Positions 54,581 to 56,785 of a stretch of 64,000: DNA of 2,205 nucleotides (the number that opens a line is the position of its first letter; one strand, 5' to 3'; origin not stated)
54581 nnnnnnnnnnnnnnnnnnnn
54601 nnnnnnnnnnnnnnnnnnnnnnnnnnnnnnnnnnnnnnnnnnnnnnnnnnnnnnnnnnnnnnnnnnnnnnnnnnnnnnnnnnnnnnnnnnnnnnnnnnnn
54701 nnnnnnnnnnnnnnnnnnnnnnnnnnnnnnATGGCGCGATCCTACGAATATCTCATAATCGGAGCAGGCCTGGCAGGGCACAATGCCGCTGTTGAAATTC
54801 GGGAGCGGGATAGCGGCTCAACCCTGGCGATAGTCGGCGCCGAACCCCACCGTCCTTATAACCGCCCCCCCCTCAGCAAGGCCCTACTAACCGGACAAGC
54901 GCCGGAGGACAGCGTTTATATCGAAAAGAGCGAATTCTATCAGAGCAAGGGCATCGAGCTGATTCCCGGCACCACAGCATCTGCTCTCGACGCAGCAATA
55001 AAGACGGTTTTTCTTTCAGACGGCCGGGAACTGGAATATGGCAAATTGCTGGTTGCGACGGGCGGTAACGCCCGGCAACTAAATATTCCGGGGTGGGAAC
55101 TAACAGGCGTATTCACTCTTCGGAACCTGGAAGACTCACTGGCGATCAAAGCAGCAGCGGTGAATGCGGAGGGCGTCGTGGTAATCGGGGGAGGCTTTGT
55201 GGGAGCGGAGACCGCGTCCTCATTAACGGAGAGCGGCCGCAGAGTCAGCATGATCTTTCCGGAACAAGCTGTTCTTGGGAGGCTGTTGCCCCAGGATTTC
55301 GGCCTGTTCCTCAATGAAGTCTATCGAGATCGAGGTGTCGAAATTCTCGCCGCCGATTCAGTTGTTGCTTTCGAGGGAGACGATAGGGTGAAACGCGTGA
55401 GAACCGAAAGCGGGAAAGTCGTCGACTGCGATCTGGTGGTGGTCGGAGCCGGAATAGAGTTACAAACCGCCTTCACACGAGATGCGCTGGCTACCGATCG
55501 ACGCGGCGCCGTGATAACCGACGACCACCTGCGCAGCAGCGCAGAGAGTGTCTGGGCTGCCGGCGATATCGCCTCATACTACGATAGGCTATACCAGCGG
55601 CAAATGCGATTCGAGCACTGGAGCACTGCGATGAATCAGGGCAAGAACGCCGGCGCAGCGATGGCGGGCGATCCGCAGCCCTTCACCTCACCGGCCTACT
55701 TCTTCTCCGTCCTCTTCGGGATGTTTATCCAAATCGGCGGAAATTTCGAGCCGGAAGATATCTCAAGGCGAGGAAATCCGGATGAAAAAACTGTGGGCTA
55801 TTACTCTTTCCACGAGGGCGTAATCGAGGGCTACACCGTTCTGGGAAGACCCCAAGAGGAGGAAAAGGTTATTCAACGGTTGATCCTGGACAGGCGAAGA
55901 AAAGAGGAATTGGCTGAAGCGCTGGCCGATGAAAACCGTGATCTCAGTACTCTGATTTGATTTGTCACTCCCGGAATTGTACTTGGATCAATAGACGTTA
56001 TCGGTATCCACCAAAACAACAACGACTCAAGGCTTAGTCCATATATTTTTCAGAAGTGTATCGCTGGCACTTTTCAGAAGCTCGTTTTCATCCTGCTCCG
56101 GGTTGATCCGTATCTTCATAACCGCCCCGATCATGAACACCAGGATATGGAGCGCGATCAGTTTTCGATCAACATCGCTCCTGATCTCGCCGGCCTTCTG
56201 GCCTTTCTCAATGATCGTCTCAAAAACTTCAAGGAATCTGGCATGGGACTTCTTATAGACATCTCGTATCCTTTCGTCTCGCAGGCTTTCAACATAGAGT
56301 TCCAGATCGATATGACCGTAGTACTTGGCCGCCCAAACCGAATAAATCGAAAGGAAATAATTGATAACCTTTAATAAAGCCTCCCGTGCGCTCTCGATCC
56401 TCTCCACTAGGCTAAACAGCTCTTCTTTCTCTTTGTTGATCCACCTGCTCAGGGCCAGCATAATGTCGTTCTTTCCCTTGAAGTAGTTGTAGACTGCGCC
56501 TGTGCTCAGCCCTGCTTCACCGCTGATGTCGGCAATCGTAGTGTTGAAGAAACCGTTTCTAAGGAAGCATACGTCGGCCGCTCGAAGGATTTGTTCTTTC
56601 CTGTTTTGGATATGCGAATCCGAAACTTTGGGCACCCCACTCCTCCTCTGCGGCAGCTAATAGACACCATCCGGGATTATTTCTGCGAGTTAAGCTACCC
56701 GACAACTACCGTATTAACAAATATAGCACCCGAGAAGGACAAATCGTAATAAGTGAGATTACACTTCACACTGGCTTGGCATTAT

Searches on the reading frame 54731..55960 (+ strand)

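Call 3: search_protein_families(library=pfam, proteins=[window:54731-55960:+], max_evalue=0.01)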
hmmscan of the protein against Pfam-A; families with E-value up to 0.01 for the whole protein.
window:54731-55960:+ (409 aa): 13 families
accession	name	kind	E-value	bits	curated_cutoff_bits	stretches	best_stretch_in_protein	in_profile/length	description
PF07992.20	Pyr_redox_2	-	1.7e-59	202.1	26.1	1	6-304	2-291/291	Pyridine nucleotide-disulphide oxidoreductase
PF00070.33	Pyr_redox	-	9.7e-15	55.3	22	1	149-226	2-80/82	Pyridine nucleotide-disulphide oxidoreductase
PF01266.30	DAO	-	3e-10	40.6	27.9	1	193-263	154-230/353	FAD dependent oxidoreductase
PF13738.12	Pyr_redox_3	-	1e-07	32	30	1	101-269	123-295/305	Pyridine nucleotide-disulphide oxidoreductase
PF01134.28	GIDA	-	6.5e-06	25.9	22.1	0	149-180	2-33/391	Glucose inhibited division protein A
PF03486.20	HI0933_like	-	0.00022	21.2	50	0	149-178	3-32/244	HI0933-like protein Rossmann domain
PF14759.12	Reductase_C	-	0.00026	21.9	25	1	323-408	1-84/85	Reductase C-terminal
PF13241.12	NAD_binding_7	-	0.00092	20.2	22.1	1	145-179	6-40/104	Putative NAD(P)-binding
PF04820.20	Trp_halogenase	-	0.0044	16.4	21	1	190-243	160-214/458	Tryptophan halogenase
PF00890.30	FAD_binding_2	-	0.0047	16.6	20.4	0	8-34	3-28/414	FAD binding domain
PF01262.27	AlaDh_PNT_C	-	0.0064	16.4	23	0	139-184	18-66/214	Alanine dehydrogenase/PNT, C-terminal domain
PF13454.12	NAD_binding_9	-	0.009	16.4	21.8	0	176-241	89-153/155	FAD-NAD(P)-binding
PF05834.18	Lycopene_cycl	-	0.0093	15.5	23.4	0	8-43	3-40/380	Lycopene cyclase protein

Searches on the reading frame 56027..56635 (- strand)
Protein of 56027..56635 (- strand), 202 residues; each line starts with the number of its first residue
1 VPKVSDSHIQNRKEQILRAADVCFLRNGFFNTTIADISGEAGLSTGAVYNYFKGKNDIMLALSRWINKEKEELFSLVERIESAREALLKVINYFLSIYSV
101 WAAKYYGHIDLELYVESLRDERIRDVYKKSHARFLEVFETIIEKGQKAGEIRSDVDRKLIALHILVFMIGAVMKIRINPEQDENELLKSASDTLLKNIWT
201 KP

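Call 3: search_protein_families(library=pfam, proteins=[window:56027-56635:-], max_evalue=0.01)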
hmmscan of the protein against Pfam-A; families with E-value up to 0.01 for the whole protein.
window:56027-56635:- (202 aa): 11 families
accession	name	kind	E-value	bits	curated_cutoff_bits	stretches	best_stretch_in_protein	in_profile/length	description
PF00440.29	TetR_N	-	3.7e-11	43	24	1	16-62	1-47/47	Bacterial regulatory proteins, tetR family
PF13977.11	TetR_C_6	-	4.7e-08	33.6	27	1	111-195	27-110/115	BetI-type transcriptional repressor, C-terminal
PF16925.10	TetR_C_13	-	1.2e-07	32.6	27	1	119-178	37-96/109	Tetracyclin repressor-like, C-terminal domain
PF17922.6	TetR_C_17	-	7.4e-05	23.4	26.1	1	106-174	20-88/100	Tetracyclin repressor-like, C-terminal domain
PF17932.6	TetR_C_24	-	0.00019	22.1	26.4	1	117-168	35-84/114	Tetracyclin repressor-like, C-terminal domain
PF21597.2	TetR_C_43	-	0.00029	21.4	27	1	124-162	35-74/105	Transcriptional regulator SbtR-like, C-terminal domain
PF16859.10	TetR_C_11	-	0.0025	18.6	32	1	112-166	33-88/113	Tetracyclin repressor-like, C-terminal domain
PF17938.6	TetR_C_29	-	0.0025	18.4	26.2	1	125-169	41-85/119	Tetracyclin repressor-like, C-terminal domain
PF08359.16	TetR_C_4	-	0.0027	18.3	21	1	78-162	17-97/133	YsiA-like protein, C-terminal region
PF08360.16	TetR_C_5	-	0.0029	18.2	21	1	111-198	43-129/131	QacR-like protein, C-terminal region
PF18665.6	TetR_C_37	-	0.009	17.1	27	0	114-184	31-100/117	Tetracyclin repressor-like, C-terminal domain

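Call 4: search_protein_families(library=ncbifam, proteins=[window:56027-56635:-], max_evalue=0.01)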
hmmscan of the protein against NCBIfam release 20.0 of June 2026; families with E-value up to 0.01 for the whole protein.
window:56027-56635:- (202 aa): 22 families
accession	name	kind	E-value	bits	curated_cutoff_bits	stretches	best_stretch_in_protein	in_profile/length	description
NF041196.1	ScbR_bind_reg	equivalog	1.4e-15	58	150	1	13-196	8-187/191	ScbR family autoregulator-binding transcription factor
NF053878.1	FATransRegFadRBac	equivalog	9.9e-15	54.8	200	1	13-164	5-153/190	fatty acid metabolism transcriptional regulator FadR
TIGR03384.1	betaine_BetI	equivalog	1.9e-13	50.6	201.3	1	11-134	8-130/189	choline-binding transcriptional repressor BetI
NF051852.1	efflux_TF_MtrR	exception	3.3e-12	46.6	280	1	10-189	9-192/205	multidrug efflux system transcriptional repressor MtrR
NF001978.0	PRK00767.1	equivalog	8.2e-11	42.1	118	1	1-124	1-122/197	transcriptional regulator BetI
NF011572.0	PRK14996.1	equivalog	2.9e-10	40.3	144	1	10-170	7-161/192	TetR family transcriptional regulator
NF050111.1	TransRegSACE7040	equivalog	1.4e-08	34.9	250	1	11-95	1-86/186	SACE_7040 family transcriptional regulator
NF037937.1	septum_RefZ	equivalog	1.3e-07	31.7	180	1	13-164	1-151/195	forespore capture DNA-binding protein RefZ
NF007949.0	PRK10668.1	equivalog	5.6e-07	29.3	271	1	8-66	8-66/216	multidrug efflux transporter transcriptional repressor AcrR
NF007015.0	PRK09480.1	equivalog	1.7e-06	27.7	120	1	7-174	6-171/197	nucleoid occlusion factor SlmA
NF051457.1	acryl_TF_AcuR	equivalog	2.6e-06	26.8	247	1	2-180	8-188/204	acrylate utilization transcriptional regulator AcuR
NF053731.1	TransRegFasRMycb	equivalog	4e-06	26.8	330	1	10-75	10-72/199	HTH-type transcriptional activator FasR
NF007430.0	PRK09975.1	equivalog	4.5e-06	25.9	274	1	9-179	9-181/220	acrEF/envCD operon transcriptional regulator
TIGR03968.1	mycofact_TetR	equivalog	1.5e-05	24.6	224.9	1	12-59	10-57/190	mycofactocin system transcriptional regulator MftR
NF008587.1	PRK11552.1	equivalog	4.5e-05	23.2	365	1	11-74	7-69/213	transcriptional regulator CecR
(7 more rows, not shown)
